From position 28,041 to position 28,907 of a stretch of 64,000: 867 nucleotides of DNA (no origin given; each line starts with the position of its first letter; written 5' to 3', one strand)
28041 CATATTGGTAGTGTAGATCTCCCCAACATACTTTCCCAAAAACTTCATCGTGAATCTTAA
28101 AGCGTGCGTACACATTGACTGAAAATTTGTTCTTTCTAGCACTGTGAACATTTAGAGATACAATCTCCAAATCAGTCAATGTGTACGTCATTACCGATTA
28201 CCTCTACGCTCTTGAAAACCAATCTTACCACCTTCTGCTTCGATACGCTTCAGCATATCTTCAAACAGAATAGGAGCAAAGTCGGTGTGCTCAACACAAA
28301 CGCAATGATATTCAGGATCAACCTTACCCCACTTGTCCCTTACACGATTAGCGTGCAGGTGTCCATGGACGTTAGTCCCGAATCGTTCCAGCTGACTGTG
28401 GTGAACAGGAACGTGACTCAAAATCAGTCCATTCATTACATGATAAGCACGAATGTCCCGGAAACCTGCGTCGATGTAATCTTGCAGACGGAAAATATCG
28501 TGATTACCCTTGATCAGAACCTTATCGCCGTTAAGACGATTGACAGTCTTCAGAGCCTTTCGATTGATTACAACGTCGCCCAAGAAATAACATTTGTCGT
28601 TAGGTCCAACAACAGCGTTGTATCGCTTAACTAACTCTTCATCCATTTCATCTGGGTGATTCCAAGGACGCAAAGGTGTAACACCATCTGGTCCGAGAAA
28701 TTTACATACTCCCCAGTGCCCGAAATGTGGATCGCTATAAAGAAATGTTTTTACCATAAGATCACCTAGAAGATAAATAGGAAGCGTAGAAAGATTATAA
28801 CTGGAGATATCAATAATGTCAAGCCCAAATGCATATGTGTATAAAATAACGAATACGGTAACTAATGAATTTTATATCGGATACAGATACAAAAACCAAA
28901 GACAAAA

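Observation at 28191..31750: RNA end-healing and sealing module interrupted at both junctions by plus-strand GIY-YIG genes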

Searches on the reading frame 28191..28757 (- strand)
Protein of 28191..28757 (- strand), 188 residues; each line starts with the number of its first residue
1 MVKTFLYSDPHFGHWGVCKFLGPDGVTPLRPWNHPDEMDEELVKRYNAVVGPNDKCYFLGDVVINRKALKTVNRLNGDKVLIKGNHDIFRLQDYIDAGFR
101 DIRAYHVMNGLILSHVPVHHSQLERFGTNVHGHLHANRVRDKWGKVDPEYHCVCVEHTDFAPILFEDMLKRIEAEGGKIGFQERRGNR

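Call 4: search_protein_families(library=phrogs, proteins=[window:28191-28757:-], max_evalue=0.001)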
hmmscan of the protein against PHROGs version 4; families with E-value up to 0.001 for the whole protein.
window:28191-28757:- (188 aa): 2 families
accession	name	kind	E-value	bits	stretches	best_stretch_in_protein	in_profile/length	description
phrog_547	-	other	1.2e-41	143.4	1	1-175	28-202/245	phosphoesterase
phrog_30537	-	unknown function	0.00016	23.1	1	30-65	7-41/87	-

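Call 5: search_protein_families(library=pfam, proteins=[window:28191-28757:-], max_evalue=0.01)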
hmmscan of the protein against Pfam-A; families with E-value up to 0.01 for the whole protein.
window:28191-28757:- (188 aa): 0 families

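Call 9: search_dna_similar(query=window:28191-28757:-, collection=phages, mode=protein, max_rows=30)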
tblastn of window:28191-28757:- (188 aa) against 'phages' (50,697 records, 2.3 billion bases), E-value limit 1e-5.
Records with a match: 1579; places in all: 1581; records where one place covers at least 80% of the query: 732.
Best place of each record, by identity: <60% 1579.
By first word of the organism name: Vibrio 384; Escherichia 208; Salmonella 183; Pseudomonas 175; Staphylococcus 119; Enterococcus 75; Acinetobacter 63; Bacillus 57; Listeria 56; Streptomyces 30; and 50 more.
By host as written in the record: - 401; Escherichia coli 92; Pseudomonas aeruginosa 52; Listeria monocytogenes 45; Staphylococcus aureus 39; Vibrio harveyi BAA-1116 36; Pseudomonas aeruginosa PAO1 29; Enterococcus faecalis 22; and 348 more.
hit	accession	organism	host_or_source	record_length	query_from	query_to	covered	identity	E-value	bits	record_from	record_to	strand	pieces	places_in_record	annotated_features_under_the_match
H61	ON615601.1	Synechococcus phage BUCT-ZZ01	Synechococcus elongatus PCC 7942 = ...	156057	3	188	99%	52.7%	7e-57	197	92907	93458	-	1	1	hypothetical protein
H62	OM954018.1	Flumine sipho-like phage 1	river water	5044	1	175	93%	54.3%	3e-56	196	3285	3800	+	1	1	none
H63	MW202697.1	Caudoviricetes sp.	Manatee Spring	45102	5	171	89%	49.1%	1e-37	142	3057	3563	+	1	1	hypothetical protein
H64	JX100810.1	Caulobacter phage CcrColossus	Caulobacter crescentus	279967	5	174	90%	47.2%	3e-44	161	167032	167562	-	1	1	putative protein metallo-phosphoesterase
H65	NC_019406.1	Caulobacter phage CcrColossus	Caulobacter crescentus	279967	5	174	90%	47.2%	3e-44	161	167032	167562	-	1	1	phosphoesterase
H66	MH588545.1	Caulobacter phage CcrPW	Caulobacter vibrioides CB15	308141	5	174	90%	47.2%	3e-44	161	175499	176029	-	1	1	phosphohydrolase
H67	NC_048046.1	Caulobacter phage CcrPW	Caulobacter vibrioides CB15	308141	5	174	90%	47.2%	3e-44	161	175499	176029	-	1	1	phosphoesterase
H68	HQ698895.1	Synechococcus phage S-CBS4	Synechococcus sp. CB0101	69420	1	169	90%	46.5%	3e-41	153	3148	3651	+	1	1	phosphohydrolase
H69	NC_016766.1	Synechococcus phage S-CBS4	Synechococcus sp. CB0101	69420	1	169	90%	46.5%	3e-41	153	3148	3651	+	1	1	phosphoesterase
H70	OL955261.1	Erythrobacter phage vB_EliS-L02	Erythrobacter sp.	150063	1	175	93%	42.8%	2e-37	142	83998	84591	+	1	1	putative metallo-phosphoesterase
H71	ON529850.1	Brevundimonas phage vB_BpoS-Gurke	Brevundimonas pondensis LVF1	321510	8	171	87%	44.9%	2e-34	133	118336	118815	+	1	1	metallo-dependent phosphatase-like protein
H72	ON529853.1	Brevundimonas phage vB_BpoS-Bambus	Brevundimonas pondensis LVF1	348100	8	171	87%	44.6%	2e-35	136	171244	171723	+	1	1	metallo-dependent phosphatase-like protein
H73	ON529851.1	Brevundimonas phage vB_BpoS-Marchewka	Brevundimonas pondensis LVF1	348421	8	171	87%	44.6%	2e-35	136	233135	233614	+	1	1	metallo-dependent phosphatase-like protein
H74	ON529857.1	Brevundimonas phage vB_BpoS-Kikimora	Brevundimonas pondensis LVF1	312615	8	171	87%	43.7%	3e-34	133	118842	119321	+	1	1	hypothetical protein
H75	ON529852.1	Brevundimonas phage vB_BpoS-Kabachok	Brevundimonas pondensis LVF1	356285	8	171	87%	43.1%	4e-35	135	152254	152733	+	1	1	metallo-dependent phosphatase-like protein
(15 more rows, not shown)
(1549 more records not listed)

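Call 10: get_annotated_region(hit=H61, flank=5000)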
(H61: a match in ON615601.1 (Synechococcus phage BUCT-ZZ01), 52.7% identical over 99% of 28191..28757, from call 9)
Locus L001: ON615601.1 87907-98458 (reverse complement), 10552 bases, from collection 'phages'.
description: Synechococcus phage BUCT-ZZ01, complete genome.
organism: Synechococcus phage BUCT-ZZ01 (NCBI taxid 2951202)
taxonomy: Viruses; Duplodnaviria; Heunggongvirae; Uroviricota; Caudoviricetes; Kyanoviridae
host: Synechococcus elongatus PCC 7942 = FACHB-805; source: lake; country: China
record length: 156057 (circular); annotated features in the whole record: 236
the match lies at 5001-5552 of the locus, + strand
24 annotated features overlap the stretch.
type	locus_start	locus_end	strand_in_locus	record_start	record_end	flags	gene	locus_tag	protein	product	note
CDS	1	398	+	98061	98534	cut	-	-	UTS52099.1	hypothetical protein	-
CDS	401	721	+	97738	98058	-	-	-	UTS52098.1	hypothetical protein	-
CDS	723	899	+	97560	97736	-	-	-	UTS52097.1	hypothetical protein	-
CDS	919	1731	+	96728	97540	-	-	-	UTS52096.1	hypothetical protein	-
CDS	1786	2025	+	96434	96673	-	-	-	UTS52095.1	hypothetical protein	-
CDS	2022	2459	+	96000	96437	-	-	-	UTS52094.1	hypothetical protein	-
CDS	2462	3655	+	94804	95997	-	-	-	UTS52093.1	hypothetical protein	-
CDS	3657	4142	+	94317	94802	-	-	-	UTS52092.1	hypothetical protein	-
CDS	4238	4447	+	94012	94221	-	-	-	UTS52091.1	hypothetical protein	-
CDS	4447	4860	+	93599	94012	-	-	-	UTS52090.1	hypothetical protein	-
CDS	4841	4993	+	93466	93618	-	-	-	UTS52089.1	hypothetical protein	-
CDS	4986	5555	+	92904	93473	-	-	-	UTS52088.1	hypothetical protein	-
CDS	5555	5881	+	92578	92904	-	-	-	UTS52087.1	hypothetical protein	-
CDS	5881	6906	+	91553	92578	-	-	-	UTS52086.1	hypothetical protein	-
CDS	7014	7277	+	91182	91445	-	-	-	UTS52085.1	hypothetical protein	-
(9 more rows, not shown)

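Call 18: search_solved_structures(query=window:28191-28757:-, max_evalue=1, show_alignments=3)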
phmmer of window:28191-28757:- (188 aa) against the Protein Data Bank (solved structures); distinct sequences matched with E-value up to 1: 1.
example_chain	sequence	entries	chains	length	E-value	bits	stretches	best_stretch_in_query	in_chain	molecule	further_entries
1xm7_A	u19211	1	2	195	2.1e-05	27.6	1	47-175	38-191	hypothetical protein aq_1665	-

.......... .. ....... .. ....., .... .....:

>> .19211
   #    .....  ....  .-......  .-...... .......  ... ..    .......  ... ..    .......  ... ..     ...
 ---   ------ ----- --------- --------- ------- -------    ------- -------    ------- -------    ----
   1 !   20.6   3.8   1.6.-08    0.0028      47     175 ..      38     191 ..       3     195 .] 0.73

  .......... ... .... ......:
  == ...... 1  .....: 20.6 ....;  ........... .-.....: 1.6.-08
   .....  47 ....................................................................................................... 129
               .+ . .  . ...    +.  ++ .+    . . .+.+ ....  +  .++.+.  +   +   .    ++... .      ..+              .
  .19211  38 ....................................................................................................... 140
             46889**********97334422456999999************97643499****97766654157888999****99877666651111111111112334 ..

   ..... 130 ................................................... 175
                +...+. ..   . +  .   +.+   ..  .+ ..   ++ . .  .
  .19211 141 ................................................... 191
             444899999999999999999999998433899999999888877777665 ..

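Call 22: find_related_loci(query=window:28191-28757:-, collection=viral_contigs, flank=10000)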
Query window:28191-28757:- (188 aa) in viral_contigs; peptide patterns used: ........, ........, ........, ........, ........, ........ (x = any residue, [..] = any of these).
357 stretches matched a pattern; 348 encode a relative of the query (tblastn E <= 1e-3); the best 80 are kept; 80 distinct loci.
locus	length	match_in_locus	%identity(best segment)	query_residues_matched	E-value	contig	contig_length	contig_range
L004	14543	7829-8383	72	1-186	8e-87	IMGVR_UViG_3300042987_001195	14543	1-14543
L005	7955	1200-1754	72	1-186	8e-87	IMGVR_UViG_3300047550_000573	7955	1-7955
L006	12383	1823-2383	71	1-184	9e-86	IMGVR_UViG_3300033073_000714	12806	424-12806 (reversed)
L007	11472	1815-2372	72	1-184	2e-85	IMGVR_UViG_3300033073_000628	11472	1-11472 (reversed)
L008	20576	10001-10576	69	1-184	1e-84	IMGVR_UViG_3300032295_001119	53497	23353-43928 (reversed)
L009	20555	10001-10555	69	1-186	5e-84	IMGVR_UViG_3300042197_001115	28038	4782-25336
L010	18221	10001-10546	70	1-184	5e-84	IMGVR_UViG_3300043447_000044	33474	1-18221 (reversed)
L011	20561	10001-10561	68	1-184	3e-83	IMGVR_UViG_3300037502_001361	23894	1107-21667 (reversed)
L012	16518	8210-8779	67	1-188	3e-83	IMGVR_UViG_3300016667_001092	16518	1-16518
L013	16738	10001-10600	66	1-184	3e-83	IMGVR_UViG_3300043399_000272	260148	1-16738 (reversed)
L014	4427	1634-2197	68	1-187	3e-82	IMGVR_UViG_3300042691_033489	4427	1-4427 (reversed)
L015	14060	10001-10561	69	1-184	4e-82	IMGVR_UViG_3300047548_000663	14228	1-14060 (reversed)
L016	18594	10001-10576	67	1-184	7e-82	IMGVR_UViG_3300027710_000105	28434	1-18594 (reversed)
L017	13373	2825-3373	69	1-186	2e-81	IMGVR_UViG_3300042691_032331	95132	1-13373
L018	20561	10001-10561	66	1-184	1e-81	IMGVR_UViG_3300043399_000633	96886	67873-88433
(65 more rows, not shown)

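Call 26: find_encoding_contigs(protein=window:28191-28757:-, flank=10000, max_places=6)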
Protein window:28191-28757:- (188 aa): 7 contigs read that carry it; 6 places shown.
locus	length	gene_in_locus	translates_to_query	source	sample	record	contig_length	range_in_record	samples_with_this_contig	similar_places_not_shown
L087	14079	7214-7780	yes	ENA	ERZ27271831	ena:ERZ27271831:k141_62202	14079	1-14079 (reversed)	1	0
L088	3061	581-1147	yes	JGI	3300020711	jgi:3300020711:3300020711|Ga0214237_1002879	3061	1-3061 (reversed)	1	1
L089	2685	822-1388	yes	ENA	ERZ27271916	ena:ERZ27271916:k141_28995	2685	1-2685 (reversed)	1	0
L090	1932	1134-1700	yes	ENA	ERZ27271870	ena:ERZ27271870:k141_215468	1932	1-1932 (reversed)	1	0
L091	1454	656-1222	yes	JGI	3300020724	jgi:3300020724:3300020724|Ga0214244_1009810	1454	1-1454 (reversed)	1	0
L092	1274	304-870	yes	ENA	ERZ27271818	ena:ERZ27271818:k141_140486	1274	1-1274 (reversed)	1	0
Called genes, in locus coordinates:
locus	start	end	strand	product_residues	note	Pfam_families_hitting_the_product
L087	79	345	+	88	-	-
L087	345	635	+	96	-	-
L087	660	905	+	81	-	-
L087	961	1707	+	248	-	PF01443:Viral_helicase1 (faint), PF02562:PhoH, PF13245:AAA_19 (weak), PF13401:AAA_22 (faint)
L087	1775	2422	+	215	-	PF07460:NUMOD3 (faint)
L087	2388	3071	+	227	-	PF12705:PDDEXK_1 (weak)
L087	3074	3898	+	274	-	PF05711:TylF (faint), PF13578:Methyltransf_24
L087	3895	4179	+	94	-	-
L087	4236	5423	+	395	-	PF09511:RNA_lig_T4_1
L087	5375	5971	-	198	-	-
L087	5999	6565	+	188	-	PF08433:KTI12 (weak), PF13671:AAA_33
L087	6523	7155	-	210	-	PF19835:SegE_GIY-YIG (weak)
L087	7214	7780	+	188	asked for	-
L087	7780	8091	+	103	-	-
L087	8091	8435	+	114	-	-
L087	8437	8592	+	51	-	-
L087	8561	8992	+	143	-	PF00226:DnaJ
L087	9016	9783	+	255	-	PF00112:Peptidase_C1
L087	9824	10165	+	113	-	-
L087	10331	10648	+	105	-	-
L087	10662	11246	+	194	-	-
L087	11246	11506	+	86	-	PF26835:Phage_T4_Y04K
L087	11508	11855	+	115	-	PF21866:DUF6915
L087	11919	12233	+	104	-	-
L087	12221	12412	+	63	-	-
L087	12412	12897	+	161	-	PF15891:Nuc_deoxyri_tr2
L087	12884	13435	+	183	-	-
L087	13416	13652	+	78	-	-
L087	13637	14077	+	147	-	?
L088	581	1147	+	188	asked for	-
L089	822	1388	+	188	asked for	-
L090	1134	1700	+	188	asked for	-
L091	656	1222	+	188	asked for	-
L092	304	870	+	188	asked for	-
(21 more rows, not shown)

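Call 38: find_homologous_proteins(query=window:28191-28757:-)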
Query window:28191-28757:- (188 aa): 7974 proteins with E <= 0.001 among 8000 candidates; the best 120 are listed.
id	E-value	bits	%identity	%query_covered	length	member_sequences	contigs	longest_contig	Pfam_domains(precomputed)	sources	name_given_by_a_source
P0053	6.4e-99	348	100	80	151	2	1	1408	-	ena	-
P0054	1.4e-89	317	-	-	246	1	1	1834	PF12850.13,PF00149.34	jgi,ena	-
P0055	1.2e-88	314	74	99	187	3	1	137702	-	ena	-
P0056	4.6e-87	309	71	99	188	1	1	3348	PF00149.34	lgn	-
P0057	2.0e-86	307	72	99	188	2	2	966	-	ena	-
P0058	2.2e-86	307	71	99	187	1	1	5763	-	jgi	jgi:calcineurin-like phosphoesterase family protein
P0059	2.3e-86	307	72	99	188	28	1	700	-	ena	-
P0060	2.6e-86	307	71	99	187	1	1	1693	-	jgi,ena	-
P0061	3.2e-86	306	72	99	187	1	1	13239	-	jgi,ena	jgi:calcineurin-like phosphoesterase family protein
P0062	3.5e-86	306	71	98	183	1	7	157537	-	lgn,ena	-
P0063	3.7e-86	306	70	99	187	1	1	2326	-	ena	-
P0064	4.0e-86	306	72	99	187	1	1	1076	-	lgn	-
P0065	1.5e-85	304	71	99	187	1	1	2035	-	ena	-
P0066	5.5e-85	302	72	98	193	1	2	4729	-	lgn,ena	-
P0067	6.9e-85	302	69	99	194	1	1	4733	-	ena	-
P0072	1.7e-84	301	68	100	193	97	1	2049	PF12850.13,PF00149.34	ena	-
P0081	5.8e-84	299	71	100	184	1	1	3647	PF00149.34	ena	-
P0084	1.2e-83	298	69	98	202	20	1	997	PF12850.13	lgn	-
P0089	3.7e-83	296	69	99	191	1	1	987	PF00149.34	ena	-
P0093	7.0e-83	295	68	99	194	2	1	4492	PF12850.13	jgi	jgi:calcineurin-like phosphoesterase family protein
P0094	7.7e-83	295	68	99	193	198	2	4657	PF00149.34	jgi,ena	jgi:calcineurin-like phosphoesterase family protein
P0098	1.3e-82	294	68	99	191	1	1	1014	PF00149.34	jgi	jgi:calcineurin-like phosphoesterase family protein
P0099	1.5e-82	294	69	99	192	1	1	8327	PF12850.13,PF00149.34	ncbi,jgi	jgi:calcineurin-like phosphoesterase family protein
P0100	1.5e-82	294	69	99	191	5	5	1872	PF00149.34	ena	-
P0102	1.7e-82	294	68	99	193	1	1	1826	PF12850.13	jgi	jgi:calcineurin-like phosphoesterase family protein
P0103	1.8e-82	294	67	99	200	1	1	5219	PF00149.34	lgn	-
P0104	1.9e-82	294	70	99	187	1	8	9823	PF12850.13,PF00149.34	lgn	-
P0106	2.1e-82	294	69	99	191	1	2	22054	PF00149.34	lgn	-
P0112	4.3e-82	293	68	99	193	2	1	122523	PF12850.13,PF00149.34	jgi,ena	-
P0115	5.9e-82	292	69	99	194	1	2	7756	PF00149.34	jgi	jgi:calcineurin-like phosphoesterase family protein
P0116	6.6e-82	292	68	99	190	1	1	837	PF00149.34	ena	-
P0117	6.7e-82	292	69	99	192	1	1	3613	PF12850.13,PF00149.34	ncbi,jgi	jgi:calcineurin-like phosphoesterase family protein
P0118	6.7e-82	292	68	99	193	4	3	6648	PF12850.13,PF00149.34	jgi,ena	-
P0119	6.8e-82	292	69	99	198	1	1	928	PF00149.34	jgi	jgi:calcineurin-like phosphoesterase family protein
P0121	7.6e-82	292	69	97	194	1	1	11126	PF00149.34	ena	-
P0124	9.0e-82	292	70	98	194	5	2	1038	PF12850.13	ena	-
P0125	1.0e-81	292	68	99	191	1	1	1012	PF00149.34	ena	-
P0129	1.2e-81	291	68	99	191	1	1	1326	PF00149.34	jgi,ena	jgi:calcineurin-like phosphoesterase family protein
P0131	1.3e-81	291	68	99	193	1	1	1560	PF00149.34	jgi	jgi:calcineurin-like phosphoesterase family protein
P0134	1.4e-81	291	68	98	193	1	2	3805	PF12850.13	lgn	-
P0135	1.4e-81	291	69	99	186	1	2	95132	PF12850.13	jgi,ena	jgi:calcineurin-like phosphoesterase family protein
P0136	1.5e-81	291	68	99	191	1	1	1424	PF00149.34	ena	-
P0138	1.6e-81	291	69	99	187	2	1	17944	PF12850.13,PF00149.34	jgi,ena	-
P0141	1.8e-81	291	66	100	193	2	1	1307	PF12850.13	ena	-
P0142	2.3e-81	290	67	99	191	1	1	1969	PF12850.13,PF00149.34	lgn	-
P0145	2.8e-81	290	67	99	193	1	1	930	PF00149.34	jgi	-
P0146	2.9e-81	290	66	99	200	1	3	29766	PF00149.34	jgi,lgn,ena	-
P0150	3.7e-81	290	69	99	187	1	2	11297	PF00149.34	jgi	jgi:calcineurin-like phosphoesterase family protein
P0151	3.7e-81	290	68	99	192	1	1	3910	PF00149.34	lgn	-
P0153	3.9e-81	290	67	99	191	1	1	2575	PF00149.34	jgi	-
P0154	4.2e-81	290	67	99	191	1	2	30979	PF00149.34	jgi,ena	jgi:calcineurin-like phosphoesterase family protein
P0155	4.4e-81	290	69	99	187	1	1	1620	PF00149.34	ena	-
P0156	5.3e-81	289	67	99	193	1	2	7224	PF00149.34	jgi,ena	-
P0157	5.3e-81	289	69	99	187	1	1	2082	PF00149.34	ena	-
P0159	5.9e-81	289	68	99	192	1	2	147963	PF12850.13,PF00149.34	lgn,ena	-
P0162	6.6e-81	289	68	99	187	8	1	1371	PF00149.34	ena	-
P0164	6.9e-81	289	70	98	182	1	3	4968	PF12850.13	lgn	-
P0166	7.2e-81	289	67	99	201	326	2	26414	PF00149.34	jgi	jgi:calcineurin-like phosphoesterase family protein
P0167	7.4e-81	289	67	99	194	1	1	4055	PF00149.34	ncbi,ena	-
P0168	7.9e-81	289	67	99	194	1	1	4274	PF12850.13,PF00149.34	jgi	jgi:calcineurin-like phosphoesterase family protein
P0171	8.6e-81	289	68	99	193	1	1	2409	PF00149.34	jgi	-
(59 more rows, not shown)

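Call 48: predict_structure(alignment_id=A1)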
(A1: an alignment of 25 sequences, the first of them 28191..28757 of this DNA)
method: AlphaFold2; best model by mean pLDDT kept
length: 188 residues; sequences in the alignment: 25
mean_pLDDT: 81.5   pTM: 0.81
mean pLDDT of the five models: 81.5, 69.1, 66.5, 64.5, 62.1
residues with pLDDT >= 90: 57; 70-90: 96; 50-70: 32; < 50: 3
segments of 3 or more residues with pLDDT < 50: 186-188
pLDDT, mean of each block of 10 residues (from residue 1): 88 64 71 80 92 93 73 92 75 87 88 85 84 72 87 72 92 90 60
secondary structure, 60 per line:
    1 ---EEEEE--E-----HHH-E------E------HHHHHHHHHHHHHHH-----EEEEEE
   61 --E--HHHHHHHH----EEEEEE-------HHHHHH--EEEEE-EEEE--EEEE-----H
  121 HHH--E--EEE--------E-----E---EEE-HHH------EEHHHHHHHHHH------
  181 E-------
elements in order: E4-8 H35-49 E55-60 H66-73 E78-83 H91-96 E99-103 E105-108 E111-114 H120-123 E129-131 E150-152 H165-174

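Call 59: search_protein_families(library=pfam, proteins=[L008:7817-9232:+, L001:5881-6906:+], max_evalue=0.01)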
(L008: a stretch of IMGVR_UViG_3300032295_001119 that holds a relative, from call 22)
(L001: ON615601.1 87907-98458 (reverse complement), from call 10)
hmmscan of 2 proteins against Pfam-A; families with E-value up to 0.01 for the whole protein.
L008:7817-9232:+ (471 aa): 2 families
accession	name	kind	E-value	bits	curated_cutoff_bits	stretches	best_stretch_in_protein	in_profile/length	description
PF25043.1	DUF7788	-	1.1e-49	169.2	27.1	1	273-449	3-185/221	Domain of unknown function (DUF7788)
PF11443.14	DUF2828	-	2.9e-24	86.1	29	2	148-269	279-401/405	Domain of unknown function (DUF2828)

L001:5881-6906:+ (341 aa): 0 families

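Call 70: search_dna_similar(query=window:28191-28757:-, collection=phages, mode=protein, max_rows=60, rows=spread)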
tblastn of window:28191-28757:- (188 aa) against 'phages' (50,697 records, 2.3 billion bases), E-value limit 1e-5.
Records with a match: 1579; places in all: 1581; records where one place covers at least 80% of the query: 732.
Best place of each record, by identity: <60% 1579.
By first word of the organism name: Vibrio 384; Escherichia 208; Salmonella 183; Pseudomonas 175; Staphylococcus 119; Enterococcus 75; Acinetobacter 63; Bacillus 57; Listeria 56; Streptomyces 30; and 50 more.
By host as written in the record: - 401; Escherichia coli 92; Pseudomonas aeruginosa 52; Listeria monocytogenes 45; Staphylococcus aureus 39; Vibrio harveyi BAA-1116 36; Pseudomonas aeruginosa PAO1 29; Enterococcus faecalis 22; and 348 more.
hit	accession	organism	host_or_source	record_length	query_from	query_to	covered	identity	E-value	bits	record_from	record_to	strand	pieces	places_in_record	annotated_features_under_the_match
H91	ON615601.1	Synechococcus phage BUCT-ZZ01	Synechococcus elongatus PCC 7942 = ...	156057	3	188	99%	52.7%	7e-57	197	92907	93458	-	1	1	hypothetical protein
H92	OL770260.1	Acinetobacter phage AB-Navy71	Acinetobacter baumannii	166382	1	183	97%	33.9%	3e-13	73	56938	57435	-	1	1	metallophosphatase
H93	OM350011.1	Bacillus phage BillyBob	Bacillus thuringiensis subspecies ...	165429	5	168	87%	35.8%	4e-22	98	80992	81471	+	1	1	metallophosphoesterase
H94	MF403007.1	Agrobacterium phage Atu_ph04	Agrobacterium tumefaciens C58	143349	2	173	91%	32.3%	2e-13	73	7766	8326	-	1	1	phosphohydrolase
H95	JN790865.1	Bacillus phage B4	Bacillus cereus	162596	8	165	84%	34.9%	1e-19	91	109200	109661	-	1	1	putative metallophosphoesterase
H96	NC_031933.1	Salmonella phage 118970_sal2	Salmonella enterica subsp. Enteritidis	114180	1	169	90%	32.2%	3e-13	72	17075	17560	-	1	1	phosphoesterase | Rz-like spanin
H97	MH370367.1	Salmonella phage S114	Salmonella enterica subsp. enterica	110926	1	169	90%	32.2%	5e-12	69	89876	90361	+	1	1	phosphoesterase | hypothetical protein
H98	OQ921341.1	Bacillus phage SPbetaL1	Bacillus subtilis BEST7003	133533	1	178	95%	30.4%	4e-14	75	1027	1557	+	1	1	hypothetical protein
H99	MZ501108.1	Escherichia phage TrudiGerster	Escherichia coli K-12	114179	1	169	90%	31.7%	5e-13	72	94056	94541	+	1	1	serine/threonine phosphatase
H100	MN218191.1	Salmonella phage 1-29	Salmonella enterica subsp. enterica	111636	1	169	90%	31.7%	8e-12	69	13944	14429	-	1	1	putative serine/threonine protein phosphatase | hypothetical protein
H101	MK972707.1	Salmonella phage SE24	Salmonella sp.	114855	1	169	90%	31.7%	8e-12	69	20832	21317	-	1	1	phosphoesterase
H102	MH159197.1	Staphylococcus phage VB_SavM_JYL01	Staphylococcus aureus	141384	5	179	93%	30.5%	1e-10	65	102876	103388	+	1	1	hypothetical protein (x2)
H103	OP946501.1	Acinetobacter phage vB_AbaM_DLP1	Acinetobacter baumannii AB5075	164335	1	174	93%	30.5%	4e-12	69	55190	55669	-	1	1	putative phosphoesterase or phosphohydrolase protein (x2)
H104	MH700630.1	Sinorhizobium phage phiM6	Sinorhizobium meliloti 1021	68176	5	168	87%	32.1%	5e-15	78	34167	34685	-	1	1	putative metallophosphoesterase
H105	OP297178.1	Staphylococcus phage vB_ScaM-V1SC04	Staphylococcus capitis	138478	2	179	95%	29.5%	6e-10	63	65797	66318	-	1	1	phosphoesterase | hypothetical protein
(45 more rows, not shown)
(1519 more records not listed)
